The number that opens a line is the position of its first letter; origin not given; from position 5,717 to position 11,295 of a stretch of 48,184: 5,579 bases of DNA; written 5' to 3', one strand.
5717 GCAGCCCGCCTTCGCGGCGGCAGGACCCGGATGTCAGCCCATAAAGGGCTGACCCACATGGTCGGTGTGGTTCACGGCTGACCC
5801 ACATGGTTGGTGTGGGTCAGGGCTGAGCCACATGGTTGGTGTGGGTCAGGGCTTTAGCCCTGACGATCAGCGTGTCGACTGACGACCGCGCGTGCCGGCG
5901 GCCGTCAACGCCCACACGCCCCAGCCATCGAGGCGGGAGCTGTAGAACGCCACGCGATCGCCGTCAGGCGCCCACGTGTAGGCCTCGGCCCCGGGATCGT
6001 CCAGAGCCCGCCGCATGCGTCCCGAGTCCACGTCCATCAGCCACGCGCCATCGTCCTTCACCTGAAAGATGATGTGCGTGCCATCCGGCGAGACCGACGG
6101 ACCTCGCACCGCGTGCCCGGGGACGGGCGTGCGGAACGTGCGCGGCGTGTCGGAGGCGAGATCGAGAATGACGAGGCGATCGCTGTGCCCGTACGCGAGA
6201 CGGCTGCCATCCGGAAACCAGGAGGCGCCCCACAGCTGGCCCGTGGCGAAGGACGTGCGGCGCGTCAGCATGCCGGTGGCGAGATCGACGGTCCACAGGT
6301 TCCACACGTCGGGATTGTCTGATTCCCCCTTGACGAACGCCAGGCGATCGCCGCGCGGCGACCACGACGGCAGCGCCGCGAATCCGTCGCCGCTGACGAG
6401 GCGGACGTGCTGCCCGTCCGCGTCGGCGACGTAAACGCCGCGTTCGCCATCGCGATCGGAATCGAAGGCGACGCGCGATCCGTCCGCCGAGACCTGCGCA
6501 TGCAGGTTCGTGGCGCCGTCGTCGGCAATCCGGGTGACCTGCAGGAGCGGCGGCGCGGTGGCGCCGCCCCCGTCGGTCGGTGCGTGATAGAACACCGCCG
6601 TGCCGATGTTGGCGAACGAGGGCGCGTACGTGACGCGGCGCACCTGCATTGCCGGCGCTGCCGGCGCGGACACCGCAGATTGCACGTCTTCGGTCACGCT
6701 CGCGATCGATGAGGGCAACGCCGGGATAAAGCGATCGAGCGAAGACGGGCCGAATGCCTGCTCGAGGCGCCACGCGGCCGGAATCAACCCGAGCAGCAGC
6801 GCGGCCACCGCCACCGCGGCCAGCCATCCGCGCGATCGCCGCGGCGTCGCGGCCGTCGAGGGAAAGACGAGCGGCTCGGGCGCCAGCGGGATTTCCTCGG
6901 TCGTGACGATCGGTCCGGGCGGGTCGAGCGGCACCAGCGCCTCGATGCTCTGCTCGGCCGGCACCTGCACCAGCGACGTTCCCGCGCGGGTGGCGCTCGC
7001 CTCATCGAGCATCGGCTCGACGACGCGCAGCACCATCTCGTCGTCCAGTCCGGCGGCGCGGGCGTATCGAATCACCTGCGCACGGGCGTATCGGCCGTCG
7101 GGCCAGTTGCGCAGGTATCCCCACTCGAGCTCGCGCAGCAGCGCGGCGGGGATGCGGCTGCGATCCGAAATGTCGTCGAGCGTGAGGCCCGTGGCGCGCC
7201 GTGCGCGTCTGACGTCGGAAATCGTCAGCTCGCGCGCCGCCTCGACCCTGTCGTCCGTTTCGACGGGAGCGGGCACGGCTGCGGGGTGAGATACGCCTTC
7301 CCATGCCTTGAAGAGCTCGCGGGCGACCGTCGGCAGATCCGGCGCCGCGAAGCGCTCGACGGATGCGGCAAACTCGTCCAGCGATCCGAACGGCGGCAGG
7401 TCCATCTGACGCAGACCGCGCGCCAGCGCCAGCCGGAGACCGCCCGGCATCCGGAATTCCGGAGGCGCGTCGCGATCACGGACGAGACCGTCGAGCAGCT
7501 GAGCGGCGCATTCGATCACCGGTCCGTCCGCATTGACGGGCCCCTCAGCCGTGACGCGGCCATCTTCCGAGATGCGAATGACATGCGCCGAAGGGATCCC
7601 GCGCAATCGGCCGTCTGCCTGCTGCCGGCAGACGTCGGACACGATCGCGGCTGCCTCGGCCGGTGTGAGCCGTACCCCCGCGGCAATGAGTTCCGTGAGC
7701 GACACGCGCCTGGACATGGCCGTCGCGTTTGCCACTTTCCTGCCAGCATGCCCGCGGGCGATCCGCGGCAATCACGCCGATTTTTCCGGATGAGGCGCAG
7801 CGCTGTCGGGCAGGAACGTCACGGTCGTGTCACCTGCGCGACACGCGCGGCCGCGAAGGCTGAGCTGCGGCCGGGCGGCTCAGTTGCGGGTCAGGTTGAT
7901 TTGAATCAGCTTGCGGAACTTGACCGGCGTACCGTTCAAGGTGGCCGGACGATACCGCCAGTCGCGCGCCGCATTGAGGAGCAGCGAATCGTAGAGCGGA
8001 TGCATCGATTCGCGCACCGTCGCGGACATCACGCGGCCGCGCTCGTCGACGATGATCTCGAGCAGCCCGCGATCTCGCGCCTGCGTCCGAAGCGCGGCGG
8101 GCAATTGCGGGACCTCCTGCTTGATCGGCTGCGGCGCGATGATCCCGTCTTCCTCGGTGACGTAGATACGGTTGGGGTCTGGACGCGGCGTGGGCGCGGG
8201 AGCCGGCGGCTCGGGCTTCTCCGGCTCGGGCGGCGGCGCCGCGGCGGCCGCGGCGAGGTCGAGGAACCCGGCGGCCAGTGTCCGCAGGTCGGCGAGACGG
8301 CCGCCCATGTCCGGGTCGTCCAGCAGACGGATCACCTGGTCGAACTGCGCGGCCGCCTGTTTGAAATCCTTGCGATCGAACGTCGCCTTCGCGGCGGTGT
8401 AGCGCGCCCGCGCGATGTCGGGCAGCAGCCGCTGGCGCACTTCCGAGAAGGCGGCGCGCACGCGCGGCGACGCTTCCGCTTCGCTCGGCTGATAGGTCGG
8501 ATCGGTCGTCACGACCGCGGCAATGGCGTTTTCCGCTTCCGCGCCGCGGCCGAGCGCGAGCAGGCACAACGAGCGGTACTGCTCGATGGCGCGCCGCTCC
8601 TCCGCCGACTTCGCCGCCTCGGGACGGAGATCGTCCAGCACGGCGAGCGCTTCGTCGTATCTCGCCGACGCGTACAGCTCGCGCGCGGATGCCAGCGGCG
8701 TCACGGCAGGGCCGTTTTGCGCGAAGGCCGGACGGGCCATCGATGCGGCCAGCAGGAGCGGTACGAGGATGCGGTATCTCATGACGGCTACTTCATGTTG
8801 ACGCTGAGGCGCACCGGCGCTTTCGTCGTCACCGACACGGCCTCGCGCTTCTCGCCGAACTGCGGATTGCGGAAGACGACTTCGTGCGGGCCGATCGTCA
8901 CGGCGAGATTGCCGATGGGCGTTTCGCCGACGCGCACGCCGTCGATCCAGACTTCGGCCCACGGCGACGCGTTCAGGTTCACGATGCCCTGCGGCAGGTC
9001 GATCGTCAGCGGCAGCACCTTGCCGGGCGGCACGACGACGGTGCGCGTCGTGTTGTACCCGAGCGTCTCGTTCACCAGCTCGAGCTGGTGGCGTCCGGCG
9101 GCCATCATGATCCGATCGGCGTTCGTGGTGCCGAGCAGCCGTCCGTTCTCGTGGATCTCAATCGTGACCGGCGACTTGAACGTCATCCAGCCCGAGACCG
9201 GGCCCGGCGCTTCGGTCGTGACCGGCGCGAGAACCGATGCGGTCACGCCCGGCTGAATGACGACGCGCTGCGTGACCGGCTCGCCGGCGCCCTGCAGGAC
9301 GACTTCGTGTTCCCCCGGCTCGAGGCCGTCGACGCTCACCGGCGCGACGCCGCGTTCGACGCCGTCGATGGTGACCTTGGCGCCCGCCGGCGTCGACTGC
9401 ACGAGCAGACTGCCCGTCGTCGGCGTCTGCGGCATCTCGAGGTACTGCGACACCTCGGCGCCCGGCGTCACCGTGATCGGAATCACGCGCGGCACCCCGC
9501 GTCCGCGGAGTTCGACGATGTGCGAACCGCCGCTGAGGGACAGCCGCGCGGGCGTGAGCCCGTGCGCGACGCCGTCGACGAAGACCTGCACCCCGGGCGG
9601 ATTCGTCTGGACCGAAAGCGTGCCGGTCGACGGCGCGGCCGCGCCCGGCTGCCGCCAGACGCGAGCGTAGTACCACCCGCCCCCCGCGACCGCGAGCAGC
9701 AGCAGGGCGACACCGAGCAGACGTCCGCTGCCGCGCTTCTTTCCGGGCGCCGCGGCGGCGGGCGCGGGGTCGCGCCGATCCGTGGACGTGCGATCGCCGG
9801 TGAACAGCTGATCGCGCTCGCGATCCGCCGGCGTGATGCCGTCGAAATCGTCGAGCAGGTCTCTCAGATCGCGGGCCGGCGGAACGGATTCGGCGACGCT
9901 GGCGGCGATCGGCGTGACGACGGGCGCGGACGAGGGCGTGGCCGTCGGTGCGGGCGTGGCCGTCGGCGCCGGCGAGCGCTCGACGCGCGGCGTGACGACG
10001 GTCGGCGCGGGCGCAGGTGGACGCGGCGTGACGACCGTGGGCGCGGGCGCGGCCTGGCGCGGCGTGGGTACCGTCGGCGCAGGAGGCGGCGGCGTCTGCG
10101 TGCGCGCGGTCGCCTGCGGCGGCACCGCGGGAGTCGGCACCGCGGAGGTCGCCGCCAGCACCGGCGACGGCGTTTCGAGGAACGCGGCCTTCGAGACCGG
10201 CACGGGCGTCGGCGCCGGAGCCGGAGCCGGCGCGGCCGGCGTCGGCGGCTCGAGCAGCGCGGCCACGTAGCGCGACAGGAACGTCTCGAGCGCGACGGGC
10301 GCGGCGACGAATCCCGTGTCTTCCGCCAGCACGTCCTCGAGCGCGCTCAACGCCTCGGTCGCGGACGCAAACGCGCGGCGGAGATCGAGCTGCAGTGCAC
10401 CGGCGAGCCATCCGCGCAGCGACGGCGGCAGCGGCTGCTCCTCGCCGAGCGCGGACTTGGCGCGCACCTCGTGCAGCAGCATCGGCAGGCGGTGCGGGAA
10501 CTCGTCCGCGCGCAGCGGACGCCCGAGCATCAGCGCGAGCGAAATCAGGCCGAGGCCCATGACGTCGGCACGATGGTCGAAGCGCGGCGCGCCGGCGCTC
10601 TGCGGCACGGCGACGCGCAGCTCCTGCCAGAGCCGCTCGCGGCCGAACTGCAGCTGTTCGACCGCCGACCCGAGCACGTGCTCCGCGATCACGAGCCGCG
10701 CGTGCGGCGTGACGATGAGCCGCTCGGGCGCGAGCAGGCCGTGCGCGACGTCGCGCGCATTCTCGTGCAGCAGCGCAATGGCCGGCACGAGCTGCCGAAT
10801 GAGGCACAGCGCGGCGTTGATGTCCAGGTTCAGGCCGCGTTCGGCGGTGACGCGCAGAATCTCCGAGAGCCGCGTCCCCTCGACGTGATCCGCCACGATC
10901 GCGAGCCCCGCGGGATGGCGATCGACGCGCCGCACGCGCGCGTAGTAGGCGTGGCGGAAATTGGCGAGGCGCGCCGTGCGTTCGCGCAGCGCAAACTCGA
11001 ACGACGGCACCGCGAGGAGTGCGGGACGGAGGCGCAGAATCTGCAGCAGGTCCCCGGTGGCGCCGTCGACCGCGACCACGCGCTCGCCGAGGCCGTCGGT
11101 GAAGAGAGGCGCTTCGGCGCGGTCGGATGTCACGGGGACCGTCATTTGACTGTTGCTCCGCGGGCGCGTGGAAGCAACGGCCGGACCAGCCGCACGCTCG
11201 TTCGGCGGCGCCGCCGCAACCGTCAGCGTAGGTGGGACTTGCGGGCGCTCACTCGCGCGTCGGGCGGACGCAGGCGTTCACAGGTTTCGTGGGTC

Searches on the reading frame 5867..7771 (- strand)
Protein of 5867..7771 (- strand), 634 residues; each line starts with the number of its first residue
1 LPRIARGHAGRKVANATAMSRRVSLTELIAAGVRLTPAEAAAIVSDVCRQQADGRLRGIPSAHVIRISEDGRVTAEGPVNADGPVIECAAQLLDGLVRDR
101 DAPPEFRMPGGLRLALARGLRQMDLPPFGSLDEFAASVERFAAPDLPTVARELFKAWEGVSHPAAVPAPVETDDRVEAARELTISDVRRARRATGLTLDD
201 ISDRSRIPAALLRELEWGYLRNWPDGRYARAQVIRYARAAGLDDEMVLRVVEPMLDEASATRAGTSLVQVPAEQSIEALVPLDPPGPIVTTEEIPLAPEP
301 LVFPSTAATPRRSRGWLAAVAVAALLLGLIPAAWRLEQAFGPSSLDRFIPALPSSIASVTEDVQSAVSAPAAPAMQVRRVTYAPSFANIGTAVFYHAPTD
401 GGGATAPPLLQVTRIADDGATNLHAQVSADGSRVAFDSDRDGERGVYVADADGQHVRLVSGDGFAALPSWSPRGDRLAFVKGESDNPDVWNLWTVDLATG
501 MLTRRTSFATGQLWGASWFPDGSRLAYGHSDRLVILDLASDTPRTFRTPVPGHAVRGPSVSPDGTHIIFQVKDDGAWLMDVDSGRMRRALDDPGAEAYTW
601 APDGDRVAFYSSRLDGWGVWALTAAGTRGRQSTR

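Call 108: search_protein_families(library=pfam, proteins=[window:5867-7771:-], max_evalue=0.001)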
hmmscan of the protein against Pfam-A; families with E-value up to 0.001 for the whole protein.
window:5867-7771:- (634 aa): 3 families
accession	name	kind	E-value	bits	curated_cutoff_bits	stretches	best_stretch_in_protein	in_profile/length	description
PF07676.18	PD40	-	1.2e-14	54.2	20.9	0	457-490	3-37/38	WD40-like Beta Propeller Repeat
PF13413.12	HTH_25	-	1.3e-09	38.2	24.6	1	188-245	3-60/62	Helix-turn-helix domain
PF00930.27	DPPIV_N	-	7.2e-05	22.1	22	0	446-507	25-80/354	Dipeptidyl peptidase IV (DPP IV) N-terminal region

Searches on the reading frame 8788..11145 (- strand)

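Call 43: search_protein_families(library=pfam, proteins=[window:8788-11145:-], max_evalue=0.001)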
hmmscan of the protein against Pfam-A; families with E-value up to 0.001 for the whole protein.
window:8788-11145:- (785 aa): 1 family
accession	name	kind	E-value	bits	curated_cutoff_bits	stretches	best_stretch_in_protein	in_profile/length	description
PF08308.17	PEGA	-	2.3e-31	107.9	20.8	3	578-637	2-62/71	PEGA domain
